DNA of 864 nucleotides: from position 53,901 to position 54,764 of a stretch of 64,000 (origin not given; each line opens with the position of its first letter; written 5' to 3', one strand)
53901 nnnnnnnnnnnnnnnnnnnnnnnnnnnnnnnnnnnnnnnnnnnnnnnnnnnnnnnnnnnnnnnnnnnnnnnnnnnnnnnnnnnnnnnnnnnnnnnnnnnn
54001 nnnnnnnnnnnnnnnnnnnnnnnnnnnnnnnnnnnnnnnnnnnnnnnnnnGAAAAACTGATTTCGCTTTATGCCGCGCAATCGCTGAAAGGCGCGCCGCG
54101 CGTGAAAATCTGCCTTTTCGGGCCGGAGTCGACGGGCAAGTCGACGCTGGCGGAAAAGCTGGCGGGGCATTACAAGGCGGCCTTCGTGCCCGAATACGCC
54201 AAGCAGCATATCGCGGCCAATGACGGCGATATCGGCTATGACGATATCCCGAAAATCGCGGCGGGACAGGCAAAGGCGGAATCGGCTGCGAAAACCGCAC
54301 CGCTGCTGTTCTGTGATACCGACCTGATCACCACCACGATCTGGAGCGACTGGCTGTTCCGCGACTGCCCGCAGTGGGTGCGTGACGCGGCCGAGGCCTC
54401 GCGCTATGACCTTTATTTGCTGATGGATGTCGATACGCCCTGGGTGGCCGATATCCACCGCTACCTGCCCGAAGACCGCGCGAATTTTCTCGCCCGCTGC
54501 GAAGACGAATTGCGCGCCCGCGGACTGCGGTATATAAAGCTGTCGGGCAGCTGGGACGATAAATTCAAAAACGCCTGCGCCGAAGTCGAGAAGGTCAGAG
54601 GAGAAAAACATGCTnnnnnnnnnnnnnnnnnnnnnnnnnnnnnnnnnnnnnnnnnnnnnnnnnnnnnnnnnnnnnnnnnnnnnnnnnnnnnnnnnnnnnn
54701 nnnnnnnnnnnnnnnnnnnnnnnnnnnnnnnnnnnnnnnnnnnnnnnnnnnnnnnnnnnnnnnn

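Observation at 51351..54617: A-T-R (adenylation/PCP/thioester reductase) protein carrying a C-terminal ribosylnicotinamide-kinase-like P-loop domain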

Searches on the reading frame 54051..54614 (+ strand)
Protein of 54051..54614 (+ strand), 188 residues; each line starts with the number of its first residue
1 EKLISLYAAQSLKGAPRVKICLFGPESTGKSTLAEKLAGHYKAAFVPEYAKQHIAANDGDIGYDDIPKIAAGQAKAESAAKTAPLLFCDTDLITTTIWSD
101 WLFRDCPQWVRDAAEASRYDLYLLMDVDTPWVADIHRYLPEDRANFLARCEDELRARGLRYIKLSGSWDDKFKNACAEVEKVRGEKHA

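Call 5: search_protein_families(library=ncbifam, proteins=[window:54093-54614:+], max_evalue=0.01)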
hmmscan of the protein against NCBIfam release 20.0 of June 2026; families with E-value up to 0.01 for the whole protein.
window:54093-54614:+ (174 aa): 2 families
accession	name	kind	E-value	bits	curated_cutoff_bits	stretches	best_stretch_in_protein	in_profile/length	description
TIGR01526.1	nadR_NMN_Atrans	equivalog_domain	1.1e-32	113.6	341.15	1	6-158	165-325/325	nicotinamide-nucleotide adenylyltransferase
NF005988.0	PRK08099.1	equivalog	1.1e-20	74.1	201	1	5-171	233-408/411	multifunctional transcriptional regulator/nicotinamide-nucleotide adenylyltransferase/ribosylnicotinamide kinase NadR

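Call 18: search_solved_structures(query=window:54051-54614:+, max_evalue=1, show_alignments=3)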
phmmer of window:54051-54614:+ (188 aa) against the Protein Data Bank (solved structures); distinct sequences matched with E-value up to 1: 25.
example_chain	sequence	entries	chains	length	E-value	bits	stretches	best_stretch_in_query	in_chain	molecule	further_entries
8x7f_A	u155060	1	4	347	3.1e-15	59.7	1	20-185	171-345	Trifunctional NAD biosynthesis/regulator protein NadR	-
9d2f_A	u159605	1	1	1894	1.1e-10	44.9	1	16-51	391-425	Adenylate kinase 9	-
1lw7_A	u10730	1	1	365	6.3e-09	39.1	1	20-186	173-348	TRANSCRIPTIONAL REGULATOR NADR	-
9fqr_Xf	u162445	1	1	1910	1.4e-08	38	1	15-49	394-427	Cilia- and flagella-associated protein 276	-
6gye_A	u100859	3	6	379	8e-08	35.5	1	20-142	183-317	Nicotinamide-nucleotide adenylyltransferase NadR family / Ribosylnicotinamide kinase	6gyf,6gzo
9x6f_A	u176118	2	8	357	6.8e-07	32.5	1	19-137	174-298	Nicotinamide-nucleotide adenylyltransferase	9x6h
7swl_A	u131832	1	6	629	0.0018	21.3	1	20-60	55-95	Rix7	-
7t3i_A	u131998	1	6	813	0.0028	20.7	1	20-60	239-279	Rix7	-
6mat_A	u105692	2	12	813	0.0029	20.7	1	20-60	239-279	Rix7 mutant | Rix7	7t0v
9d2f_D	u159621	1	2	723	0.007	19.4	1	12-46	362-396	Adenylate kinase 7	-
9fqr_Xc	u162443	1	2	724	0.035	17.1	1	17-46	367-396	Adenylate kinase 7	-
8amz_K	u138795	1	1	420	0.11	15.5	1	18-54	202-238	AAA domain-containing protein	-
9t5j_B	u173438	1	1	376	0.32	14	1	11-50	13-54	GPN-loop GTPase 1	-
4f4j_A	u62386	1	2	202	0.33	14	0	14-46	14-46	Guanylate kinase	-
9jlc_A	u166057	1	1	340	0.58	13.1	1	12-55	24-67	Guanine nucleotide-binding protein G(i) subunit alpha-1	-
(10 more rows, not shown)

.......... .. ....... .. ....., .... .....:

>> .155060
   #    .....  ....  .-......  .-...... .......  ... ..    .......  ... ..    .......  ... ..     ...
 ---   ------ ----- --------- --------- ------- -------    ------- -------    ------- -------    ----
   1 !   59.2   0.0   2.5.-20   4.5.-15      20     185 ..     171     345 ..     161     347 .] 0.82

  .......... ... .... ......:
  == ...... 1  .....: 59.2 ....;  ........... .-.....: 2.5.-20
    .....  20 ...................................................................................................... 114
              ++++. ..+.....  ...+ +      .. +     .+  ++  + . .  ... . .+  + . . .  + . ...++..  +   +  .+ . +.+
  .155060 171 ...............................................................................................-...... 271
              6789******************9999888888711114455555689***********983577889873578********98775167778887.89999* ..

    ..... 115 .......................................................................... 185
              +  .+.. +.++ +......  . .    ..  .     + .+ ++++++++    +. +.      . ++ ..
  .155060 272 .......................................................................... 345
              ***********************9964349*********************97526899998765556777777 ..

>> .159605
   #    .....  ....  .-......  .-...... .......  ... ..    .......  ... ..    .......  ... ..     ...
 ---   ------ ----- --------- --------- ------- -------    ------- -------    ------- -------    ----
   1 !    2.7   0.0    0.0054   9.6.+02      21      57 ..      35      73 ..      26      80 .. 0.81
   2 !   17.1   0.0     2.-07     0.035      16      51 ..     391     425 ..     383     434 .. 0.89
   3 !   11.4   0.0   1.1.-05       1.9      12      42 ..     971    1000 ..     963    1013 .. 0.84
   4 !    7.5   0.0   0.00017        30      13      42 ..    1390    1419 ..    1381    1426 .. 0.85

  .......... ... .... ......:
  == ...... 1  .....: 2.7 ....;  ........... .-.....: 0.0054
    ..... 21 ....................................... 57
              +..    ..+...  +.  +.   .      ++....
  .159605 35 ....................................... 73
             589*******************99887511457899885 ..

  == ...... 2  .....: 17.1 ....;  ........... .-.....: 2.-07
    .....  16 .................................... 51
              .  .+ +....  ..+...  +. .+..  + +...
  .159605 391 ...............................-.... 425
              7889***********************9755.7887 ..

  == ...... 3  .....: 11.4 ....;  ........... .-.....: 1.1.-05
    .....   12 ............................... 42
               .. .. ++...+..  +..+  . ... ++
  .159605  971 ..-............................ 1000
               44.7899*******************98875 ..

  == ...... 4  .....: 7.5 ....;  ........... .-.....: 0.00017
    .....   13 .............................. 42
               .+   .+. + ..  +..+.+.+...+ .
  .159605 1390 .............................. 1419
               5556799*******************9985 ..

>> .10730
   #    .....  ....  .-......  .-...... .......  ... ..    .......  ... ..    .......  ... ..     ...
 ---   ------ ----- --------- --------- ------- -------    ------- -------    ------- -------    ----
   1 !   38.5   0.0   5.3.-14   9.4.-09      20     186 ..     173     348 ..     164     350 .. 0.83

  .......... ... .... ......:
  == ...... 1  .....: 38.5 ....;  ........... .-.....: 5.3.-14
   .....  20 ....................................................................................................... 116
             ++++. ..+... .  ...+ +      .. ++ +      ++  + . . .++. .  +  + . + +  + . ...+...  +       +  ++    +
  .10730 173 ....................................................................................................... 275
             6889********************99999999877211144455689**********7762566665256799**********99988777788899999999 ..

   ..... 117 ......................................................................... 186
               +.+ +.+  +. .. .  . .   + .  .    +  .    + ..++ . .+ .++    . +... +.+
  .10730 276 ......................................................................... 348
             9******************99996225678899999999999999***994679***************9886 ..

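Call 31: search_protein_representatives(protein=window:54051-54614:+)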
Query: 188 residues. Proteins with E-value up to 0.001 (for the whole library): 3956; up to 1e-10: 1869; up to 1e-30: 52. The best 150 are listed.
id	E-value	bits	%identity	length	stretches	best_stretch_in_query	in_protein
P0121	2.2e-70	252.6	62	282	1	1-186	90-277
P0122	4.6e-63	228.8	61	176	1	18-182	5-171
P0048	3.9e-59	216.0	57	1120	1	17-183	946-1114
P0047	1.9e-56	207.2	59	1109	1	19-176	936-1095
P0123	3.5e-52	193.3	52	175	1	15-182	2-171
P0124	6.4e-51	189.2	51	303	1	19-181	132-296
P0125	4.1e-48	180.0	53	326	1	16-182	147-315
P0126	2.4e-47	177.5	49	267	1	18-182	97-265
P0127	2.9e-46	174.0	53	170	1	18-178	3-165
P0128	1.4e-45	171.7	45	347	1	9-182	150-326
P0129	2.0e-45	171.3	49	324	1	19-180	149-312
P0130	7.6e-45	169.4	52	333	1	19-181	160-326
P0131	6.6e-44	166.3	48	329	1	19-182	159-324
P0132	1.7e-43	165.0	46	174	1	19-181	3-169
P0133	8.5e-43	162.7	49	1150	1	16-178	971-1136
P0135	5.5e-41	156.8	44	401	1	18-182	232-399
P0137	1.7e-40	155.2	46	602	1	19-177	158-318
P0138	1.9e-40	155.0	47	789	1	19-183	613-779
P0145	1.5e-34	135.8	46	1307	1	17-182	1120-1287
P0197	8.7e-29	117.0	40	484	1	19-181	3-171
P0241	1.2e-26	110.0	41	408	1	17-184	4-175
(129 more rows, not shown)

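Call 40: search_protein_families(library=pfam, proteins=[P0137, P0138, P0197, P0241, P0133, P0145, P0135, P0121, P0128, P0124], max_evalue=0.001)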
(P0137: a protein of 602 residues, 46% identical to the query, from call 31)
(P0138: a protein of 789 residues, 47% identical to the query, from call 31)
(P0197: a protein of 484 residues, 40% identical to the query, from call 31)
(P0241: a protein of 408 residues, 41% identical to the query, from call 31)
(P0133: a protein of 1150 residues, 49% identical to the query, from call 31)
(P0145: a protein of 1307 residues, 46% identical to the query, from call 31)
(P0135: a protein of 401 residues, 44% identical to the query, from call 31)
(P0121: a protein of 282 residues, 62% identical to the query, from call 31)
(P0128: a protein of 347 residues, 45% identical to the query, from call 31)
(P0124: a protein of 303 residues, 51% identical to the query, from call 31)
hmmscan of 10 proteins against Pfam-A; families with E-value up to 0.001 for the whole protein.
P0137 (602 aa): 7 families
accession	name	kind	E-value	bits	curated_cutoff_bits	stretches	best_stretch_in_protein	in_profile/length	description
PF13521.12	AAA_28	-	4e-42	144.7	27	1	158-312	1-164/164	AAA domain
PF13649.12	Methyltransf_25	-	5.1e-14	53.2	27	1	391-487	2-97/97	Methyltransferase domain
PF13847.12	Methyltransf_31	-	1.4e-10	41.5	27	1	387-500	4-119/145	Methyltransferase domain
PF08241.18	Methyltransf_11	-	1.1e-07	32.8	21.2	1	395-490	5-94/95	Methyltransferase domain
PF13489.12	Methyltransf_23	-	1.3e-07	31.9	27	1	375-573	10-162/164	Methyltransferase domain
PF08242.18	Methyltransf_12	-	1.4e-06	29.4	30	1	395-488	5-97/98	Methyltransferase domain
PF01209.24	Ubie_methyltran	-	1.9e-05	24.5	20.1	1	376-495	37-156/233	ubiE/COQ5 methyltransferase family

P0138 (789 aa): 2 families
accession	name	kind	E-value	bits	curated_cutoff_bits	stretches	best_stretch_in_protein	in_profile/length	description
PF01467.32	CTP_transf_like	-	1.9e-38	132.1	21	2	36-212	1-131/133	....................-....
PF13521.12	AAA_28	-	1.4e-36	126.6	27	1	613-767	1-164/164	AAA domain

P0197 (484 aa): 2 families
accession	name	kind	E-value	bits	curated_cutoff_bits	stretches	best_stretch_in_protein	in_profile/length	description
PF13521.12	AAA_28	-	1.7e-34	119.9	27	1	3-161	1-164/164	AAA domain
PF01263.26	Aldose_epim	-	2.3e-26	93.4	27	1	195-464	2-295/299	Aldose 1-epimerase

P0241 (408 aa): 2 families
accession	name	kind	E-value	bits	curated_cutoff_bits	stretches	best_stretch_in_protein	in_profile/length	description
PF13521.12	AAA_28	-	3.4e-30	105.8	27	1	6-162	1-164/164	AAA domain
PF01467.32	CTP_transf_like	-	0.00035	21.2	21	0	208-273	2-73/133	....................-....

P0133 (1150 aa): 10 families
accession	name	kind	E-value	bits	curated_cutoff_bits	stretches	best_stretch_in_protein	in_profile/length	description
PF00501.34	AMP-binding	-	8.1e-66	222.8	29.9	1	8-330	1-383/384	AMP-binding enzyme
PF07993.18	NAD_binding_4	-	4.8e-59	200.1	20.1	1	600-839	1-256/258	Male sterility protein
PF13521.12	AAA_28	-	1.4e-37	129.9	27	1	975-1129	1-164/164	AAA domain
PF01370.27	Epimerase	-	1e-12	48.5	20.9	1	598-795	1-176/240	NAD dependent epimerase/dehydratase family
PF00550.31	PP-binding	-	1.3e-08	35.4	20.8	1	493-551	6-67/67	Phosphopantetheine attachment site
PF13193.12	AMP-binding_C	-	4.6e-07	31.1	24.5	1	385-462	1-76/76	AMP-binding enzyme C-terminal domain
PF02719.21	Polysacc_synt_2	-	2.8e-06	27.2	20.2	1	598-735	1-131/293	Polysaccharide biosynthesis protein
PF01073.25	3Beta_HSD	-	1.3e-05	24.8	22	1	599-774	1-158/280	3-beta hydroxysteroid dehydrogenase/isomerase family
PF13191.12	AAA_16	-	4.5e-05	24.4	32.6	0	976-1089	27-104/167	AAA ATPase domain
PF16363.11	GDP_Man_Dehyd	-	0.0001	22.3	27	1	599-775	1-166/332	GDP-mannose 4,6 dehydratase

P0145 (1307 aa): 6 families
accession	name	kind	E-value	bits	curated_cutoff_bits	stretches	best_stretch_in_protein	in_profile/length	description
PF00501.34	AMP-binding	-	7.1e-47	160.5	29.9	1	9-320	3-384/384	AMP-binding enzyme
PF13521.12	AAA_28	-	4.2e-30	105.6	27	1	1122-1276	1-164/164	AAA domain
PF07993.18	NAD_binding_4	-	5.6e-28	98.2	20.1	1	631-860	1-257/258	Male sterility protein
PF01370.27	Epimerase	-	2.3e-07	30.9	20.9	1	630-815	2-176/240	NAD dependent epimerase/dehydratase family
PF13193.12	AMP-binding_C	-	2e-05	25.8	24.5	1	374-440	1-76/76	AMP-binding enzyme C-terminal domain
PF01467.32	CTP_transf_like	-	0.00058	20.5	21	0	974-1057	2-94/133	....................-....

P0135 (401 aa): 2 families
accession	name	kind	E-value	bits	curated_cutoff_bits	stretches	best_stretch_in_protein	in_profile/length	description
PF13521.12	AAA_28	-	2.8e-33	115.9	27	1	233-388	1-164/164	AAA domain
PF11823.13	Se_S_carrier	-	4.7e-07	29.6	25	1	16-69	2-51/69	Putative Se/S carrier protein-like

P0121 (282 aa): 1 family
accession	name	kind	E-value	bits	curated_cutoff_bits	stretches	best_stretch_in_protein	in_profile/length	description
PF13521.12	AAA_28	-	1.5e-34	120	27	1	108-261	1-163/164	AAA domain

P0128 (347 aa): 3 families
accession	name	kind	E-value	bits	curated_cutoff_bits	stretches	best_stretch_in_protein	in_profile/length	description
PF13521.12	AAA_28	-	1e-35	123.9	27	1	160-315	1-164/164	AAA domain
PF01467.32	CTP_transf_like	-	1.1e-05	26.1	21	1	18-49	2-34/133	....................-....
PF06574.18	FAD_syn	-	0.00095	19.4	27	0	16-44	9-37/158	FAD synthetase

P0124 (303 aa): 1 family
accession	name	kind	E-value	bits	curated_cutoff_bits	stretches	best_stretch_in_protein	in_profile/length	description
PF13521.12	AAA_28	-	3.3e-39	135.2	27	1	132-286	1-164/164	AAA domain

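Call 72: predict_structure(alignment_id=A3)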
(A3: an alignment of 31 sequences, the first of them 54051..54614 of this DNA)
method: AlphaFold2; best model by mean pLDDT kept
length: 188 residues; sequences in the alignment: 31
mean_pLDDT: 90.5   pTM: 0.85
mean pLDDT of the five models: 90.5, 89.8, 89.4, 88.9, 88.4
residues with pLDDT >= 90: 146; 70-90: 21; 50-70: 21; < 50: 0
segments of 3 or more residues with pLDDT < 50: none
pLDDT, mean of each block of 10 residues (from residue 1): 61 74 93 97 96 93 97 94 91 96 97 94 94 69 92 97 97 98 89
secondary structure, 60 per line:
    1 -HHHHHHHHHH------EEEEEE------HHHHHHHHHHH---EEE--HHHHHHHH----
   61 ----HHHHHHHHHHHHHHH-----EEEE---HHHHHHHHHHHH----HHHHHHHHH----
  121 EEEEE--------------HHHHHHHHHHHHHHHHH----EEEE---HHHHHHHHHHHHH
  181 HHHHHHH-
elements in order: H2-11 E18-23 H30-40 E44-46 H49-56 H65-79 E85-88 H92-103 H108-116 E121-125 H140-156 E161-164 H168-187

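Call 74: fold_search(model_id=the predicted structure, library=pdb)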
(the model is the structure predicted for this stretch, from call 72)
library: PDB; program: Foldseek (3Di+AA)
matches with E <= 10: 1569; with E <= 0.001: 136
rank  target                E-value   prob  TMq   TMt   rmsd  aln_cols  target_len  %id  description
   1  8x7f_A                7.1e-11  1.00  0.83  0.46   1.9       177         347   27  CryoEM structure of the trifunctional NAD biosynthesis/regulator protein NadR in complex with NAD (released 2024-12-04)
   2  1lw7                  3.2e-09  1.00  0.76  0.43   3.0       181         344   23  NADR PROTEIN FROM HAEMOPHILUS INFLUENZAE (released 2002-08-07)
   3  6gyf_A                6.6e-07  1.00  0.80  0.43   2.8       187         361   26  Crystal structure of NadR protein in complex with NR (released 2019-07-10)
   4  6yt1_B                1.6e-06  1.00  0.56  0.55   5.5       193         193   19  Mtb TMK crystal structure in complex with compound 26 (released 2020-09-02)
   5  2xx3                  3.0e-06  1.00  0.63  0.60   4.8       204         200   13  HUMAN THYMIDYLATE KINASE COMPLEXED WITH thymidine butenyl phosphonate monophosphate and ADP (released 2011-12-07)
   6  6gzo_A                4.3e-06  1.00  0.72  0.39   5.8       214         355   23  Crystal structure of NadR protein in complex with NAD and AMP-PNP (released 2019-07-17)
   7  1e2f                  4.9e-06  1.00  0.72  0.65   3.7       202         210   13  Human thymidylate kinase complexed with thymidine monophosphate, adenosine diphosphate and a magnesium-ion (released 2001-05-17)
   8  6gyf_B                5.2e-06  1.00  0.76  0.41   5.5       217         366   24  Crystal structure of NadR protein in complex with NR (released 2019-07-10)
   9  1n5l_A                5.2e-06  1.00  0.55  0.53   5.2       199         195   18  CRYSTAL STRUCTURE OF MYCOBACTERIUM TUBERCULOSIS THYMIDYLATE KINASE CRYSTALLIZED IN SODIUM MALONATE, AFTER CATALYSIS IN (released 2003-04-15)
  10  5nrq_A                5.2e-06  1.00  0.51  0.51   5.7       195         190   18  Mtb TMK crystal structure in complex with compound 33 (released 2018-08-08)
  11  5nrq_B                6.3e-06  1.00  0.56  0.57   4.5       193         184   17  Mtb TMK crystal structure in complex with compound 33 (released 2018-08-08)
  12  4unn_A                6.3e-06  1.00  0.55  0.56   4.7       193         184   18  Mtb TMK in complex with compound 8 (released 2015-06-17)
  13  6gye_B                6.7e-06  1.00  0.77  0.41   5.6       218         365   24  Crystal structure of NadR protein in complex with NR (released 2019-07-10)
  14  1e9d                  6.7e-06  1.00  0.72  0.65   3.8       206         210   13  Mutant human thymidylate kinase (F105Y) complexed with AZTMP and ADP (released 2001-10-11)
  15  1g3u                  8.7e-06  1.00  0.57  0.52   5.2       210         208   18  CRYSTAL STRUCTURE OF MYCOBACTERIUM TUBERCULOSIS THYMIDYLATE KINASE COMPLEXED WITH THYMIDINE MONOPHOSPHATE (TMP) (released 2001-10-25)
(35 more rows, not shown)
